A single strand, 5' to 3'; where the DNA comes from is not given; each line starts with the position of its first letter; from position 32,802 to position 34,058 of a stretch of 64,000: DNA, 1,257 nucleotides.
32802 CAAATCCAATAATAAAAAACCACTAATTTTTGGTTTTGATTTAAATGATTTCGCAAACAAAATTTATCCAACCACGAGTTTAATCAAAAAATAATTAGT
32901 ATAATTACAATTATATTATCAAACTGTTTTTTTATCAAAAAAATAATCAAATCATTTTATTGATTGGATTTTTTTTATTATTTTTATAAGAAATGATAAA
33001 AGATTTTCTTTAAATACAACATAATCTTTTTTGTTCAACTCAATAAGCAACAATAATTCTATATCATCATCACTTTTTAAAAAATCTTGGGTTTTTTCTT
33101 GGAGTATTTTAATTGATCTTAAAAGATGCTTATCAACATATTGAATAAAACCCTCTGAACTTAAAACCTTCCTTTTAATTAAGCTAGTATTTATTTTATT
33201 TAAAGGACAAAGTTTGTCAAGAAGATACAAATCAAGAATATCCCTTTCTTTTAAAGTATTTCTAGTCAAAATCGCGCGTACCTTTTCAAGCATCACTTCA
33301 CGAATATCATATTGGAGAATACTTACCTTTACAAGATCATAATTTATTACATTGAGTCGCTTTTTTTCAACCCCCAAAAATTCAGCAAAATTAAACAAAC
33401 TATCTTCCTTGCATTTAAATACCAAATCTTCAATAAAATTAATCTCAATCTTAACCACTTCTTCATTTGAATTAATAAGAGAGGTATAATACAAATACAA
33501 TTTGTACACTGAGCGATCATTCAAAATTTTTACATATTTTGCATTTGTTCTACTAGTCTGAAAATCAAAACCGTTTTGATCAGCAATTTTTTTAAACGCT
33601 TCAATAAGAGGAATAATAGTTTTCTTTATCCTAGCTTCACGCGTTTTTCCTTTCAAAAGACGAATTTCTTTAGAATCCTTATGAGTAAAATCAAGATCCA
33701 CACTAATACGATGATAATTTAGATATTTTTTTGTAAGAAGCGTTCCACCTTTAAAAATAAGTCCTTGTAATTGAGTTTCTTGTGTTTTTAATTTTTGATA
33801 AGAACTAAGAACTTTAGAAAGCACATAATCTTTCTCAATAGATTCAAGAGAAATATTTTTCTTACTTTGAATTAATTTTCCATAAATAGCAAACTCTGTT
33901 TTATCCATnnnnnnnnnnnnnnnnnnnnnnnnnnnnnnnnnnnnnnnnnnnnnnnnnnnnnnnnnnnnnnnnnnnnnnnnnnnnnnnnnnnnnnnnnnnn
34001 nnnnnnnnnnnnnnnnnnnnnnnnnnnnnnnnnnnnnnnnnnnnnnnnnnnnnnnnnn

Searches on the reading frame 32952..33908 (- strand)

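Call 43: search_protein_families(library=pfam, proteins=[window:32952-33908:-], max_evalue=0.001)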
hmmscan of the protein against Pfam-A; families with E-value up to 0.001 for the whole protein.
window:32952-33908:- (318 aa): 1 family
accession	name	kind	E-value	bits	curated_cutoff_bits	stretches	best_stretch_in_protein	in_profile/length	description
PF08843.17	AbiEii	-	1.3e-18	68.3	22.5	1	47-272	12-192/238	Nucleotidyl transferase AbiEii toxin, Type IV TA system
